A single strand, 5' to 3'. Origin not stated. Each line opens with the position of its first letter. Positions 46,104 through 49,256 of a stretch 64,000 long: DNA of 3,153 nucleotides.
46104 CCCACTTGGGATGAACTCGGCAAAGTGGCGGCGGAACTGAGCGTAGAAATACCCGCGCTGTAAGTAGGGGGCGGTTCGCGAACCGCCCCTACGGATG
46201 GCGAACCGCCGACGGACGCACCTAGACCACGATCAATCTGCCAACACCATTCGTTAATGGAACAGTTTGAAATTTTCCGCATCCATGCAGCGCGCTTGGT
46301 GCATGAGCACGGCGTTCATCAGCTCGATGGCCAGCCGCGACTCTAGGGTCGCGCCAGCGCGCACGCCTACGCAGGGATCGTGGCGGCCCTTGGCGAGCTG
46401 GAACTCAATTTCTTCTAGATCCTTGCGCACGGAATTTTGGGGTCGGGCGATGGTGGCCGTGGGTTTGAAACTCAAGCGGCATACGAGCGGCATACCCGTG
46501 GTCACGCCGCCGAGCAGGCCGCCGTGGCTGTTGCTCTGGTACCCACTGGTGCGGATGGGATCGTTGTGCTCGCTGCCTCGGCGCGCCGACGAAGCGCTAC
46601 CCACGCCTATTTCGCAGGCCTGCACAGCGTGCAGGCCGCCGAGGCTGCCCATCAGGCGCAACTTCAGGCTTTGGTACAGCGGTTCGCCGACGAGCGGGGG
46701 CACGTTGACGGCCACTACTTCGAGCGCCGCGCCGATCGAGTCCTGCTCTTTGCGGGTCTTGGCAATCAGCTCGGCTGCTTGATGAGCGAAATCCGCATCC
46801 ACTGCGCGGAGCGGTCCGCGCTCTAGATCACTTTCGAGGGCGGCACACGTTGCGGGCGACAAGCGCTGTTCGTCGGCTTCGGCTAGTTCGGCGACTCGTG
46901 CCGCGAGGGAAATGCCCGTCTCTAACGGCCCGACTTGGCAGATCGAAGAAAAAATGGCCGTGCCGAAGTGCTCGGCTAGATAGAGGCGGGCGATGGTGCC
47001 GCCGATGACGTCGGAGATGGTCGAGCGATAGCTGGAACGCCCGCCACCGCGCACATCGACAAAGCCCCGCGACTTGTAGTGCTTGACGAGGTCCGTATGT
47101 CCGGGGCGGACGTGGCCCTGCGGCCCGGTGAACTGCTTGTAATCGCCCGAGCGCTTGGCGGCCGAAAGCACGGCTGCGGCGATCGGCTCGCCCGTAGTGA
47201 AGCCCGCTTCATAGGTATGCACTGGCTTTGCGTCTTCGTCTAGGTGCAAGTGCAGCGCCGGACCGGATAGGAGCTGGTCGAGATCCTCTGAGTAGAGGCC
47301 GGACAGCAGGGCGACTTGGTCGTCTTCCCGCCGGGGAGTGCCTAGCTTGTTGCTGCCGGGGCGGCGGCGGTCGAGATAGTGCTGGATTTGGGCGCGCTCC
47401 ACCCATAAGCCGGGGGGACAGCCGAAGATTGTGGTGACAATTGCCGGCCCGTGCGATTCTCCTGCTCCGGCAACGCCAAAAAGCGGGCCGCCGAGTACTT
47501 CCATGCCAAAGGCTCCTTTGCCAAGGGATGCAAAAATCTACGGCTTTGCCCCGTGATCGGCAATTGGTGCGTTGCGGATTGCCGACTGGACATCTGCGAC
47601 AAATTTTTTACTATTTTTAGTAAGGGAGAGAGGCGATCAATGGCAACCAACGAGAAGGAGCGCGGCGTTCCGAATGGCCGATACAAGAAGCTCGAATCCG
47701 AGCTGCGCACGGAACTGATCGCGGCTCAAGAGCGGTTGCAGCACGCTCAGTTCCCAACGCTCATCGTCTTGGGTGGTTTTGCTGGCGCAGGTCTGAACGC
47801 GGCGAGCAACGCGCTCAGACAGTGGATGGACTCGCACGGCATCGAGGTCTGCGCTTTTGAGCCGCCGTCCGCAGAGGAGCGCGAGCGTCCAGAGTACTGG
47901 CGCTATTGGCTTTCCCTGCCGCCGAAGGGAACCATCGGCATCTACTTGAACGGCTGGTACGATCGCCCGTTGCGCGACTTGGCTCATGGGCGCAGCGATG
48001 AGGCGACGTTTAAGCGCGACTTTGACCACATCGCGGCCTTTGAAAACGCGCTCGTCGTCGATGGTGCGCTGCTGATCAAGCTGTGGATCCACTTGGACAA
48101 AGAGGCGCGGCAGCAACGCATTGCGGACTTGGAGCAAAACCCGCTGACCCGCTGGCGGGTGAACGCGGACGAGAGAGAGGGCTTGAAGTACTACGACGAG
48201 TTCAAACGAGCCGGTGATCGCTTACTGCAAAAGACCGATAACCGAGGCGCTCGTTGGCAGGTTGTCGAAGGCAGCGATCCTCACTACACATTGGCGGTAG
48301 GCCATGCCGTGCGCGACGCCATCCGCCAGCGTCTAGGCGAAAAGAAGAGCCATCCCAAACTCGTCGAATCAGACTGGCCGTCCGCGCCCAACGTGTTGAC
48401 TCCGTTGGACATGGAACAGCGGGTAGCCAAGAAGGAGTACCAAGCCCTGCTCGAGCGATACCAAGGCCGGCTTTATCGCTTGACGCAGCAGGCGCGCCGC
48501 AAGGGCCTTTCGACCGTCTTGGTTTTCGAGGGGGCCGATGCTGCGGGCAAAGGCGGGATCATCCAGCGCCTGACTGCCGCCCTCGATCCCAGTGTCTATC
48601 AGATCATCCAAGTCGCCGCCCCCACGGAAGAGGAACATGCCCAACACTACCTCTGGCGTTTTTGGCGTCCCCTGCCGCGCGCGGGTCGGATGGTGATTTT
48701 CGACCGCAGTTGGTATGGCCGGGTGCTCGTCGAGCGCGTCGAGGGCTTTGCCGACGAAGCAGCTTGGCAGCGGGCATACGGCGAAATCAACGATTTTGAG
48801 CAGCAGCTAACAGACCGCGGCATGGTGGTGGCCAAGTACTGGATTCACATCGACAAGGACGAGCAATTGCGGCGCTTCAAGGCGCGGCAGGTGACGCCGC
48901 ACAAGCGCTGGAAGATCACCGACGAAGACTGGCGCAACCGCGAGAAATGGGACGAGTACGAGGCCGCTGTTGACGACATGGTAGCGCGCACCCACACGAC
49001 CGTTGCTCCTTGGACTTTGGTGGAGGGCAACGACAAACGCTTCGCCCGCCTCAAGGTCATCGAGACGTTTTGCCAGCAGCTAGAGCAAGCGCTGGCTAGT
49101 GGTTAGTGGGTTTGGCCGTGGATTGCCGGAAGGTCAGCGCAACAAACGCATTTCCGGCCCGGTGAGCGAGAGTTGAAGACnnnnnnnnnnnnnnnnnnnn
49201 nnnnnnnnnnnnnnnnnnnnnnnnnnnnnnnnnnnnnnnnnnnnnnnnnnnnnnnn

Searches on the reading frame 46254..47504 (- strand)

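Call 54: search_protein_families(library=pfam, proteins=[window:46254-47504:-], max_evalue=0.00001)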
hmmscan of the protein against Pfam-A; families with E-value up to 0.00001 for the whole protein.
window:46254-47504:- (416 aa): 1 family
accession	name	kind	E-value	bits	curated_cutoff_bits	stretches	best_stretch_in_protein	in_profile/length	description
PF01264.26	Chorismate_synt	-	3.6e-86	289.3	27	1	11-400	3-327/327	Chorismate synthase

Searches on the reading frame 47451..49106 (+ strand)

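Call 54: search_protein_families(library=pfam, proteins=[window:47451-49106:+], max_evalue=0.00001)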
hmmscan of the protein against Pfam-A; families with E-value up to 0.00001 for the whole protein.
window:47451-49106:+ (551 aa): 1 family
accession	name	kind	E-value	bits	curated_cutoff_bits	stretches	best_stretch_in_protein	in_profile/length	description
PF03976.20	PPK2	-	7.8e-128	425.2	22.3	2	326-547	3-224/229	Polyphosphate kinase 2 (PPK2)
